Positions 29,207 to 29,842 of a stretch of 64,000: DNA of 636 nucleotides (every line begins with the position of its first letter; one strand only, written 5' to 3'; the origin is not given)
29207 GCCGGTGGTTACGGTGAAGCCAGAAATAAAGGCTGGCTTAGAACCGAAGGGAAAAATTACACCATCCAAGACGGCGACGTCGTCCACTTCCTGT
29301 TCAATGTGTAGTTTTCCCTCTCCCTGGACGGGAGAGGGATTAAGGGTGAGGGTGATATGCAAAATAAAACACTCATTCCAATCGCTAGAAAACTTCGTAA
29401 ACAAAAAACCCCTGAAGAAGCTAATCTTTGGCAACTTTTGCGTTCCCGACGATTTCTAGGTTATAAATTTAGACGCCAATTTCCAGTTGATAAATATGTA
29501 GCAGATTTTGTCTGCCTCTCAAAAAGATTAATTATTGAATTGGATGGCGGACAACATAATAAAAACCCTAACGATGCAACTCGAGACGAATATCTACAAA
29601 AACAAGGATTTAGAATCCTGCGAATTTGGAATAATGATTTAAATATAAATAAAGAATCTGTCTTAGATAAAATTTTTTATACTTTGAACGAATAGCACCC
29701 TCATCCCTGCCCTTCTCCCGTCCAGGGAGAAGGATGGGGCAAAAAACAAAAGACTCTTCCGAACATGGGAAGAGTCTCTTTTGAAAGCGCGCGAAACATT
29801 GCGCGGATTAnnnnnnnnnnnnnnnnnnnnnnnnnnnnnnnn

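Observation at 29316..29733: DUF559 endonuclease-fold gene bounded by ~38-bp GC-rich inverted repeats: a mobile cassette candidate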

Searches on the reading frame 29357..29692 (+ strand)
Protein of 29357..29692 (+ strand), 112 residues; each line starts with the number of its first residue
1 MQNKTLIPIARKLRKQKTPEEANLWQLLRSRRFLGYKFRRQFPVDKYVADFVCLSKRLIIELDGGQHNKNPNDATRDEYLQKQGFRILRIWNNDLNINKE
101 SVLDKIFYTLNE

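Call 4: search_protein_families(library=pfam, proteins=[window:29357-29692:+], max_evalue=0.01)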
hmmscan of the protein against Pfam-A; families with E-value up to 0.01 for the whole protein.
window:29357-29692:+ (112 aa): 3 families
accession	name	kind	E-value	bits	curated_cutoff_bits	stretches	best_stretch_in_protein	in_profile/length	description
PF04480.18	DUF559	-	5.6e-39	132.8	20.6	1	9-110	6-108/109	Protein of unknown function (DUF559)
PF18741.7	MTES_1575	-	3.7e-10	40.2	38.2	1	29-109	10-95/96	REase_MTES_1575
PF23196.1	NOMO_6th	-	0.00069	20.4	27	1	22-104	41-120/123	NOMO sixth transthyretin-like domain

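Call 13: find_homologous_proteins(query=window:29357-29692:+, max_evalue=0.00001)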
Query window:29357-29692:+ (112 aa): 347 proteins with E <= 0.00001 among 351 candidates; the best 120 are listed.
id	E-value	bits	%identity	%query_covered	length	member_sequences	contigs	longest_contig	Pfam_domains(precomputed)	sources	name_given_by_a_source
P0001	3.1e-68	245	99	100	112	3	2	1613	PF04480.19,PF18741.8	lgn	-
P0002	2.8e-54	200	80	100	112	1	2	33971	PF04480.19,PF18741.8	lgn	-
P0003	4.9e-54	199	81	100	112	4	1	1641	PF04480.19,PF18741.8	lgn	-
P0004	5.8e-46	173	70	100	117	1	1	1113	PF04480.19,PF18741.8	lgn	-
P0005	1.8e-45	172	72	98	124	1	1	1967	PF04480.19,PF18741.8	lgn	-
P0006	4.2e-45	170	71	98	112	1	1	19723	PF04480.19,PF18741.8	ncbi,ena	-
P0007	1.7e-44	168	71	93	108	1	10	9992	PF04480.19,PF18741.8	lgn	-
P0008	2.1e-43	165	71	95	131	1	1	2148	PF04480.19,PF18741.8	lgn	-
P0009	2.5e-41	158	63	98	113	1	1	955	PF04480.19,PF18741.8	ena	-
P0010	4.5e-41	157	64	97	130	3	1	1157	PF04480.19,PF18741.8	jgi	-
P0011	4.8e-39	151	64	98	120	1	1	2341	PF04480.19,PF18741.8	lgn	-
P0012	5.5e-39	151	64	96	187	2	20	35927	PF04480.19,PF18741.8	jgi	jgi:very-short-patch-repair endonuclease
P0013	6.0e-39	151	61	96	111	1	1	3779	PF04480.19,PF18741.8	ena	-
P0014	8.2e-38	147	64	93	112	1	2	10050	PF04480.19,PF18741.8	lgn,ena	-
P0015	7.6e-37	144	64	94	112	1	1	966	PF04480.19,PF18741.8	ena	-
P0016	8.7e-35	137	60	90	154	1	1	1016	PF04480.19,PF18741.8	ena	-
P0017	1.3e-34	137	62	90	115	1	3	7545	PF04480.19,PF18741.8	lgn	-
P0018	1.6e-34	136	62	90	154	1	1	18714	PF04480.19,PF18741.8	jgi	jgi:very-short-patch-repair endonuclease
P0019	2.4e-34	136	61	90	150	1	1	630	PF04480.19,PF18741.8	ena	-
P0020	5.7e-34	135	58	90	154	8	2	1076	PF04480.19,PF18741.8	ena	-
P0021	6.9e-34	134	58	96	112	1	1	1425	PF04480.19,PF18741.8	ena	-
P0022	1.2e-33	134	60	90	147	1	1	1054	PF04480.19,PF18741.8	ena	-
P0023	1.5e-33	133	57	91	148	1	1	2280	PF04480.19,PF18741.8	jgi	jgi:very-short-patch-repair endonuclease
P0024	2.9e-33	132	58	90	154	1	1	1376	PF04480.19,PF18741.8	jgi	jgi:very-short-patch-repair endonuclease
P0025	2.9e-33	132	58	90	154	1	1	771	PF04480.19,PF18741.8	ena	-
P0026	3.1e-33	132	57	96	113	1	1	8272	PF04480.19,PF18741.8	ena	-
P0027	3.5e-33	132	58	90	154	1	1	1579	PF04480.19,PF18741.8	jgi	-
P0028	3.9e-33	132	59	93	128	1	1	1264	PF04480.19,PF18741.8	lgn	-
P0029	4.2e-33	132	58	95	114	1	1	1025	PF04480.19,PF18741.8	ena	-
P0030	4.3e-33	132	56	97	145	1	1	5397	PF04480.19,PF18741.8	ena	-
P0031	4.7e-33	132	59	90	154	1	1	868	PF04480.19,PF18741.8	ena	-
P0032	4.7e-33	132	61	90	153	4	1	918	PF04480.19,PF18741.8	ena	-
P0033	5.6e-33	131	58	91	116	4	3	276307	PF04480.19,PF18741.8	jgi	jgi:very-short-patch-repair endonuclease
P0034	6.9e-33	131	58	90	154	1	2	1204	PF04480.19,PF18741.8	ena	-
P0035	7.2e-33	131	57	90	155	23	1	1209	PF04480.19,PF18741.8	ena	-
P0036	8.0e-33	131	56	92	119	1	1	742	PF04480.19,PF18741.8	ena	-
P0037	1.1e-32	130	57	90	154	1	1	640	PF04480.19,PF18741.8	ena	-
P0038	1.2e-32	130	58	90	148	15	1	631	PF04480.19,PF18741.8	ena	-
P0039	1.2e-32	130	64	82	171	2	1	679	PF04480.19,PF18741.8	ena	-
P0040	1.4e-32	130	57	90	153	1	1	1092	PF04480.19,PF18741.8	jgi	jgi:very-short-patch-repair endonuclease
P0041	2.0e-32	130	59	88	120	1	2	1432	PF04480.19,PF18741.8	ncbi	-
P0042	2.1e-32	130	59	88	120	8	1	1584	PF04480.19,PF18741.8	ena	-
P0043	2.2e-32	129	58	90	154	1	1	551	PF04480.19,PF18741.8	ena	-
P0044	2.7e-32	129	59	88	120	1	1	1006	PF04480.19,PF18741.8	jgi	jgi:very-short-patch-repair endonuclease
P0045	2.9e-32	129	58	98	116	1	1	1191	PF04480.19,PF18741.8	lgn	-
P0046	3.1e-32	129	60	88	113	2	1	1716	PF04480.19,PF18741.8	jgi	-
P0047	3.9e-32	129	60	88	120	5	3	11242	PF04480.19,PF18741.8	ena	-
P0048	4.1e-32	129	56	98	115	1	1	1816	PF04480.19,PF18741.8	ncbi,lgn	-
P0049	5.5e-32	128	59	90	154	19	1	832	PF04480.19,PF18741.8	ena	-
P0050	8.8e-32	128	58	90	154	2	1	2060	PF04480.19,PF18741.8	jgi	jgi:very-short-patch-repair endonuclease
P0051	9.5e-32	127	56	96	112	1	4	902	PF04480.19,PF18741.8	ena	-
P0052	1.2e-31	127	57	96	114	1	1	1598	PF04480.19,PF18741.8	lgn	-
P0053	1.2e-31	127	58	88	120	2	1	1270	PF04480.19,PF18741.8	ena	-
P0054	1.2e-31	127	59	88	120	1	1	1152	PF04480.19,PF18741.8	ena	-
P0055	1.4e-31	127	59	96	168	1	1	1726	PF04480.19,PF18741.8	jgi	jgi:very-short-patch-repair endonuclease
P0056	1.5e-31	127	61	88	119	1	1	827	PF04480.19,PF18741.8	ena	-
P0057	1.7e-31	127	58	88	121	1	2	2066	PF04480.19,PF18741.8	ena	-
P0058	2.0e-31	126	59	90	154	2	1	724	PF04480.19,PF18741.8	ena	-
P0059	2.4e-31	126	53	98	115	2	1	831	PF04480.19,PF18741.8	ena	-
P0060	2.5e-31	126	60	88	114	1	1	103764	PF04480.19,PF18741.8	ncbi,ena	-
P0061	2.7e-31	126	56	90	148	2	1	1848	PF04480.19,PF18741.8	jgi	jgi:very-short-patch-repair endonuclease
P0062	3.7e-31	126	58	88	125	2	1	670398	PF04480.19,PF18741.8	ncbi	ncbi:MAG: endonuclease domain-containing protein [Pseudomonadota bacterium]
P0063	3.8e-31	126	56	90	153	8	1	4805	PF04480.19,PF18741.8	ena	-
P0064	4.5e-31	125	58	88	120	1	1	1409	PF04480.19,PF18741.8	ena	-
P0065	5.0e-31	125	58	88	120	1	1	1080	PF04480.19,PF18741.8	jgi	jgi:very-short-patch-repair endonuclease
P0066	5.2e-31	125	58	90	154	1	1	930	PF04480.19,PF18741.8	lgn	-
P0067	5.7e-31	125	58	90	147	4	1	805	PF04480.19,PF18741.8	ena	-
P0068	6.6e-31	125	60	88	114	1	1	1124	PF04480.19,PF18741.8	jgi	jgi:very-short-patch-repair endonuclease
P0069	6.8e-31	125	60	88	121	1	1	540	PF04480.19,PF18741.8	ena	-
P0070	7.2e-31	125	58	90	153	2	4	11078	PF04480.19,PF18741.8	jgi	jgi:very-short-patch-repair endonuclease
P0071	7.2e-31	125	55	88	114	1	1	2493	PF04480.19,PF18741.8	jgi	jgi:very-short-patch-repair endonuclease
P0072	8.1e-31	124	57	88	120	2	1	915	PF04480.19,PF18741.8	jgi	-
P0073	8.7e-31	124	54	90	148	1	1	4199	PF04480.19,PF18741.8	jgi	jgi:very-short-patch-repair endonuclease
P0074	9.5e-31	124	61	87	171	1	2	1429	PF04480.19,PF18741.8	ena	-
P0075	1.3e-30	124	56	88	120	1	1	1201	PF04480.19,PF18741.8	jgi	jgi:very-short-patch-repair endonuclease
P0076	1.3e-30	124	55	90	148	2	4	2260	PF04480.19,PF18741.8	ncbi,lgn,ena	-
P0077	1.4e-30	124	53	92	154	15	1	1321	PF04480.19,PF18741.8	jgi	jgi:very-short-patch-repair endonuclease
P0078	1.7e-30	123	56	90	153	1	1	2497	PF04480.19,PF18741.8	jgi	jgi:very-short-patch-repair endonuclease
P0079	2.0e-30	123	58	90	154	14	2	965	PF04480.19,PF18741.8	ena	-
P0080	2.4e-30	123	57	90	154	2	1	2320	PF04480.19,PF18741.8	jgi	-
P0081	3.0e-30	123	56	90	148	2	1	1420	PF04480.19,PF18741.8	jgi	jgi:very-short-patch-repair endonuclease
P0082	7.0e-30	121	52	92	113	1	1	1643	PF04480.19,PF18741.8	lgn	-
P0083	9.2e-30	121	58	95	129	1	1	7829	PF04480.19,PF18741.8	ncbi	-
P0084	9.4e-30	121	54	91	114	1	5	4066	PF04480.19,PF18741.8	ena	-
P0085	9.7e-30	121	58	88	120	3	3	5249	PF04480.19,PF18741.8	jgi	jgi:very-short-patch-repair endonuclease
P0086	1.0e-29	121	57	87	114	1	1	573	PF04480.19,PF18741.8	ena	-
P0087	1.2e-29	121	57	90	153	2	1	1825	PF04480.19,PF18741.8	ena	-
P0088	1.4e-29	121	51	96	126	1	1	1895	PF04480.19,PF18741.8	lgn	-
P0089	2.5e-29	120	51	99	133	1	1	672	PF04480.19,PF18741.8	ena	-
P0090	2.8e-29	119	57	88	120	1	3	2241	PF04480.19,PF18741.8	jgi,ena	-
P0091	3.6e-29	119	57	88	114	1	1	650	PF04480.19,PF18741.8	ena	-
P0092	3.8e-29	119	54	92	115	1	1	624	PF04480.19,PF18741.8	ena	-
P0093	4.5e-29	119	54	94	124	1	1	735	PF04480.19,PF18741.8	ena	-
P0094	4.7e-29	119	52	99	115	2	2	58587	PF04480.19,PF18741.8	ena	-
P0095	5.2e-29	119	53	95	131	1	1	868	PF04480.19,PF18741.8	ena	-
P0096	5.4e-29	119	52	92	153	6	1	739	PF04480.19,PF18741.8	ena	-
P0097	6.9e-29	118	57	88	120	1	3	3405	PF04480.19,PF18741.8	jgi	jgi:very-short-patch-repair endonuclease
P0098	3.3e-28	116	55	90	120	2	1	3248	PF04480.19,PF18741.8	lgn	-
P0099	5.6e-28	115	51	95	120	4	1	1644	PF04480.19,PF18741.8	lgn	-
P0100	7.4e-28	115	50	92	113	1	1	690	PF04480.19,PF18741.8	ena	-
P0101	8.0e-28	115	54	91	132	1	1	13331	PF04480.19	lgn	-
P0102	8.7e-28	115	57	92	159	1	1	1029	PF04480.19,PF18741.8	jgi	jgi:very-short-patch-repair endonuclease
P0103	9.1e-28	115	50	95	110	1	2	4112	PF04480.19,PF18741.8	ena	-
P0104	9.8e-28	115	58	87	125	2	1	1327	PF04480.19,PF18741.8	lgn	-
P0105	1.1e-27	114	52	87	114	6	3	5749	PF04480.19,PF18741.8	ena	-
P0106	1.1e-27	114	51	95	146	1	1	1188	PF04480.19,PF18741.8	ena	-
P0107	1.4e-27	114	53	88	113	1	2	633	PF04480.19,PF18741.8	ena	-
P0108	1.4e-27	114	52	87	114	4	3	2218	PF04480.19,PF18741.8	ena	-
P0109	1.5e-27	114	56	90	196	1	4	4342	PF04480.19,PF18741.8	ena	-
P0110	1.6e-27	114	53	91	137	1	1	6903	PF04480.19,PF18741.8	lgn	-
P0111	1.9e-27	114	54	89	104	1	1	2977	PF04480.19,PF18741.8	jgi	jgi:very-short-patch-repair endonuclease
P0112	2.0e-27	114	52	91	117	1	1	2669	PF04480.19,PF18741.8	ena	-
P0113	2.2e-27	113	55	91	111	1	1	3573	PF04480.19,PF18741.8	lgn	-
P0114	2.4e-27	113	51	94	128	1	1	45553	PF04480.19,PF18741.8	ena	-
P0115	4.2e-27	112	57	90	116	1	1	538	PF04480.19,PF18741.8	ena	-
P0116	5.5e-27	112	58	90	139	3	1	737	PF04480.19,PF18741.8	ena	-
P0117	5.7e-27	112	55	92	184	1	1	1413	PF04480.19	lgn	-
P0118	6.1e-27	112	54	92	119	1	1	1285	PF04480.19,PF18741.8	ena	-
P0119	7.7e-27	112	53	92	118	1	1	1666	PF04480.19,PF18741.8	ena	-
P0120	1.0e-26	111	51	96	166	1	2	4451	PF04480.19,PF18741.8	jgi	jgi:very-short-patch-repair endonuclease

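Call 15: find_encoding_contigs(protein=P0002, flank=6000, max_places=4)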
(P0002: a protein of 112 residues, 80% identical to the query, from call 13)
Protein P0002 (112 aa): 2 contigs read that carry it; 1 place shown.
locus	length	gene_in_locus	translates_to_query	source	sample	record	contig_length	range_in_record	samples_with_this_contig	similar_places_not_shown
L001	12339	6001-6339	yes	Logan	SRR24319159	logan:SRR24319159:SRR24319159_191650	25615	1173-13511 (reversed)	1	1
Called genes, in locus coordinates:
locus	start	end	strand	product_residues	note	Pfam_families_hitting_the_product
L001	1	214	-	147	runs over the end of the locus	-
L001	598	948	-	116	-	-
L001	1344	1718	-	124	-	-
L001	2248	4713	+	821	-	PF12708:Pect-lyase_RHGA_epim, PF13229:Beta_helix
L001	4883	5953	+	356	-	PF01926:MMR_HSR1, PF02421:FeoB_N, PF06071:YchF-GTPase_C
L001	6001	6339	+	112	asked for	PF04480:DUF559, PF18741:MTES_1575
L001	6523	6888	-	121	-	-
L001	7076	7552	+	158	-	PF01250:Ribosomal_S6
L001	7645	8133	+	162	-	PF00436:SSB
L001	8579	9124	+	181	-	PF08207:EFP_N, PF01132:EFP, PF09285:Elong-fact-P_C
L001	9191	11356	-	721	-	PF02368:Big_2 (faint), PF13629:T2SS-T3SS_pil_N (faint)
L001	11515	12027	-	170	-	PF00890:FAD_binding_2 (faint), PF13738:Pyr_redox_3 (faint), PF07992:Pyr_redox_2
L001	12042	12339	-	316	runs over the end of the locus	PF00892:EamA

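Call 16: find_encoding_contigs(protein=P0007, flank=3000, max_places=10)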
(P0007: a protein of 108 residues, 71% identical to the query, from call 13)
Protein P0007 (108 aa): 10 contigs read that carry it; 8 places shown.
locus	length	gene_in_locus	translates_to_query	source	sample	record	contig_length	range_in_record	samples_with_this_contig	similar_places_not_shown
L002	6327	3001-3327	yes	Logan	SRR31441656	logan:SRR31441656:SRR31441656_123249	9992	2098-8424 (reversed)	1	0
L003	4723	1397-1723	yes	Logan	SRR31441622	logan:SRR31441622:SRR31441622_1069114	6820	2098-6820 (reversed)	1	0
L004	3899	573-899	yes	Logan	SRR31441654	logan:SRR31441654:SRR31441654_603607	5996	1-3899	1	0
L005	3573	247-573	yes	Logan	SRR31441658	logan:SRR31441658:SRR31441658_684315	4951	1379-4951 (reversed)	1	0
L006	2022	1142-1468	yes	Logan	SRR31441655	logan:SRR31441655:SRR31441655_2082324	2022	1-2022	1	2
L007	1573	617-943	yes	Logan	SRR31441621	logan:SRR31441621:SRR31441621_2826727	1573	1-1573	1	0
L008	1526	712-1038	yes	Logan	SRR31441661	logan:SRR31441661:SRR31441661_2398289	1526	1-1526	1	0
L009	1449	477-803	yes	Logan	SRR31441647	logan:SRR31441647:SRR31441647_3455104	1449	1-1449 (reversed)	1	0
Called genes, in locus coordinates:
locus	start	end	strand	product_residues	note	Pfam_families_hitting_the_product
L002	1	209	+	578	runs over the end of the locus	PF09972:DUF2207, PF20990:DUF2207_C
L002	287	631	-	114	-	PF00072:Response_reg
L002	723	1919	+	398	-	PF05559:DUF763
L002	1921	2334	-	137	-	-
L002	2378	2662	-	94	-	-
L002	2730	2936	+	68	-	-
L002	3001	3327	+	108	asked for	PF04480:DUF559, PF18741:MTES_1575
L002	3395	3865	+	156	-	PF00578:AhpC-TSA, PF08534:Redoxin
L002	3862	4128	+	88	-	PF00708:Acylphosphatase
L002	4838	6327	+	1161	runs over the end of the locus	-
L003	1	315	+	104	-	?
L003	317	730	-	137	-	-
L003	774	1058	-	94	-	-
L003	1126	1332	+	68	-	-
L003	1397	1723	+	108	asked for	PF04480:DUF559, PF18741:MTES_1575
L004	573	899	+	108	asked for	PF04480:DUF559, PF18741:MTES_1575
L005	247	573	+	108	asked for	PF04480:DUF559, PF18741:MTES_1575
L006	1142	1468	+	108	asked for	PF04480:DUF559, PF18741:MTES_1575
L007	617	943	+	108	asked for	PF04480:DUF559, PF18741:MTES_1575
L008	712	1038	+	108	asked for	PF04480:DUF559, PF18741:MTES_1575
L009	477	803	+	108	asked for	PF04480:DUF559, PF18741:MTES_1575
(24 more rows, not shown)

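Call 22: find_related_loci(query=A1, collection=genome_contigs, flank=10000)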
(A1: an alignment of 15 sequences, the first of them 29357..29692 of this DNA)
Query A1 (112 aa) in genome_contigs; peptide patterns used: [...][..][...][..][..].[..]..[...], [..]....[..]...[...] (x = any residue, [..] = any of these).
600 stretches matched a pattern (row limit reached: there are more); 590 encode a relative of the query (tblastn E <= 1e-3); the best 80 are kept; 80 distinct loci.
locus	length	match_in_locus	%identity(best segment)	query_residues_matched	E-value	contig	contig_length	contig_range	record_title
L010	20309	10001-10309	56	10-112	3e-35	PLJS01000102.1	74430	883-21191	MAG: Hyphomicrobiales bacterium isolate palsa_894 73.20110800_P1M.44_contig_206, whole genome shotgun sequence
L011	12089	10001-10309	56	10-112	2e-35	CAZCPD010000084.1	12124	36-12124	MAG TPA_asm: uncultured Rhodocyclaceae bacterium isolate SRP286056_co3_354 genome assembly, contig: NODE_5937_length_121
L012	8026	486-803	53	9-111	4e-35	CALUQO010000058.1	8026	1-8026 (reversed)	MAG: Candidatus Gastranaerophilales bacterium isolate BRZ_AA__bin40 genome assembly, contig: BRZ_AA__NODE_9262_length_80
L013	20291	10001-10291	53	16-112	5e-35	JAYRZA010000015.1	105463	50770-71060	MAG: Devosia sp. isolate EBPR_s472bin.1 NODE_172_length_105463_cov_2.532866, whole genome shotgun sequence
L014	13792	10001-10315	49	6-110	1e-34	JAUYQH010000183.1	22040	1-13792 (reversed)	MAG: Novosphingobium sp. isolate C4_metabat.bin.98 C4_k141_436121, whole genome shotgun sequence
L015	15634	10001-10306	51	10-110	5e-34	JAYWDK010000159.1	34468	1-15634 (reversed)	MAG: Betaproteobacteria bacterium isolate GL95_UP_metabat_143 GL95_UP_metabat_143_158, whole genome shotgun sequence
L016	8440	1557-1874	49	4-106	6e-33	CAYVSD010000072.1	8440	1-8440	MAG TPA_asm: uncultured Muribaculaceae bacterium isolate binchicken_co353_255 genome assembly, contig: NODE_19602_length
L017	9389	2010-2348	50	1-112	1e-32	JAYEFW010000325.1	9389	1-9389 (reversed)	MAG: Thermodesulfobacteriota bacterium isolate MAG262 MAG262_325, whole genome shotgun sequence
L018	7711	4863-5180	52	2-106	5e-32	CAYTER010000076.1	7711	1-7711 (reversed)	MAG TPA_asm: uncultured Syntrophomonadaceae bacterium isolate binchicken_co168_36 genome assembly, contig: NODE_14954_le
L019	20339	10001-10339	45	1-112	5e-32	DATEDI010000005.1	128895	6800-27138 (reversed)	MAG TPA_asm: Rhodanobacteraceae bacterium isolate SMAG_U8703 k141_1768027, whole genome shotgun sequence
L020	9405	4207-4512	49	4-106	7e-32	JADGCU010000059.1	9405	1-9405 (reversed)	MAG: Candidatus Omnitrophota bacterium isolate nXXbin4 nXX_bin4_NODE_971_length_9405_cov_6.235829, whole genome shotgun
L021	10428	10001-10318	49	1-106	5e-32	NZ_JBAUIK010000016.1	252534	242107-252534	MAG: Pontixanthobacter sp. isolate MFD12139_ilm_asm_bin3 k127_121631, whole genome shotgun sequence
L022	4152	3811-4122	57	9-112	5e-32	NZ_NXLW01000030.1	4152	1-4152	Helicobacter aurati strain MIT 97-5075 H_aurati_97-5075_30_415226.3891, whole genome shotgun sequence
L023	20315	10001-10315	51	5-110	2e-31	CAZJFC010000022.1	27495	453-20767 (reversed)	MAG TPA_asm: uncultured Rickettsiales bacterium isolate SRP344714_co1_373 genome assembly, contig: NODE_3393_length_2749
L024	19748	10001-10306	53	10-110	1e-31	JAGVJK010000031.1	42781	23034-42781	MAG: Gammaproteobacteria bacterium isolate SW_25 c_000000016005, whole genome shotgun sequence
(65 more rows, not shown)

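Call 56: search_solved_structures(query=A1, max_evalue=1, show_alignments=2)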
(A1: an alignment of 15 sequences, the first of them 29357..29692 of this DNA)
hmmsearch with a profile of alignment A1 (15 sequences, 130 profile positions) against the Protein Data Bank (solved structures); distinct sequences matched with E-value up to 1: 17.
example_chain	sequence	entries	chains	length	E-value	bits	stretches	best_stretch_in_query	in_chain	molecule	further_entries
3hrl_A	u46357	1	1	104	1.6e-35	124.7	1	19-114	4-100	Endonuclease-Like Protein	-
3r3p_A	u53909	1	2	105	0.096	15.5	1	56-110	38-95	Mobile intron protein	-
6hsv_A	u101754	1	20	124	0.22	14.3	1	62-105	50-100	Toxin B subunit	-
1chp_D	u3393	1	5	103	0.3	13.9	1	62-103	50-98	CHOLERA TOXIN B PENTAMER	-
1ct1_D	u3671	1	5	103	0.31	13.9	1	62-103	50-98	CHOLERA TOXIN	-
1eei_D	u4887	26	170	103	0.33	13.8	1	62-103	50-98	PROTEIN (CHOLERA TOXIN B) | CHOLERA TOXIN B SUBUNIT PENTAMER | cholera toxin B subunit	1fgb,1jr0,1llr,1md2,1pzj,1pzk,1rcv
7lvb_D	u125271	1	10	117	0.33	13.8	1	62-104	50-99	Cholera enterotoxin B-subunit,Surface protein gp120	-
1chq_D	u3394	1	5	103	0.34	13.8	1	62-103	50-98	CHOLERA TOXIN B PENTAMER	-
2chb_D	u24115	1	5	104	0.34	13.8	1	62-103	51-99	CHOLERA TOXIN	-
5elc_A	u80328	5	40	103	0.34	13.7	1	62-103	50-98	Cholera enterotoxin subunit B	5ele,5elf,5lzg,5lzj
3efx_D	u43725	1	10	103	0.36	13.7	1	62-102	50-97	Cholera enterotoxin subunit B, Heat-labile enterotoxin B chain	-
1ltr_D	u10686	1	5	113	0.4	13.5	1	62-104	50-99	HEAT-LABILE ENTEROTOXIN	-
5lzi_A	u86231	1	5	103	0.42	13.5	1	61-102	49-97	Heat-labile enterotoxin B chain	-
1djr_D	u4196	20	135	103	0.44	13.4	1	61-102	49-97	HEAT-LABILE ENTEROTOXIN | PROTEIN (HEAT-LABILE ENTEROTOXIN B CHAIN) | HEAT-LABILE ENTEROTOXIN B CHAIN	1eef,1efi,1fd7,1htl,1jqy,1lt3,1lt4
2o2l_D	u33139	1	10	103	0.47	13.3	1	62-102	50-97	Heat-labile enterotoxin B chain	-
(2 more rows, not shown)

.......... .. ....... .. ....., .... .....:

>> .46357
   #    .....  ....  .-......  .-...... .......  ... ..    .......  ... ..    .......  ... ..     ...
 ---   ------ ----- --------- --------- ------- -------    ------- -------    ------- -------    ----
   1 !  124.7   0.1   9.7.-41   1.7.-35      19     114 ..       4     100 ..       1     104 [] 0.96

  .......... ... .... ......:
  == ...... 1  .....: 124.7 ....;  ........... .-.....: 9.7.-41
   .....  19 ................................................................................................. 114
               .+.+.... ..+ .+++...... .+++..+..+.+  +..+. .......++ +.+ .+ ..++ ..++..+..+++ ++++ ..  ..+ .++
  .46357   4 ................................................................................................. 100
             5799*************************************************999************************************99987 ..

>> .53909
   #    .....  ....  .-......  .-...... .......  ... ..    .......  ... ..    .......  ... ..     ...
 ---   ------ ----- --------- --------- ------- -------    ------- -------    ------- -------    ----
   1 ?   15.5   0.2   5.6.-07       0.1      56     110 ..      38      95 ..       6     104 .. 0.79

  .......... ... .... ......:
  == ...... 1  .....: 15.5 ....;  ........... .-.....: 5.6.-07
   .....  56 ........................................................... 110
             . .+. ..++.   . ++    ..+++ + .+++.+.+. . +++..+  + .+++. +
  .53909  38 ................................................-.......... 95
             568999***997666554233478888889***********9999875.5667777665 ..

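Call 57: search_protein_families(library=ncbifam, proteins=[window:29357-29692:+], max_evalue=0.01)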
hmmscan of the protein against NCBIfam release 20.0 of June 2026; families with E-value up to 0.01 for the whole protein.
window:29357-29692:+ (112 aa): 2 families
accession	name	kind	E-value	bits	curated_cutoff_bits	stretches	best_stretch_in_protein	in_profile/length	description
NF007294.0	PRK09767.1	equivalog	1.6e-31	108.8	218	1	10-111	9-111/117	DUF559 domain-containing protein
TIGR00632.1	vsr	subfamily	0.00019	21.7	97.85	0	72-93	97-118/119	DNA mismatch endonuclease Vsr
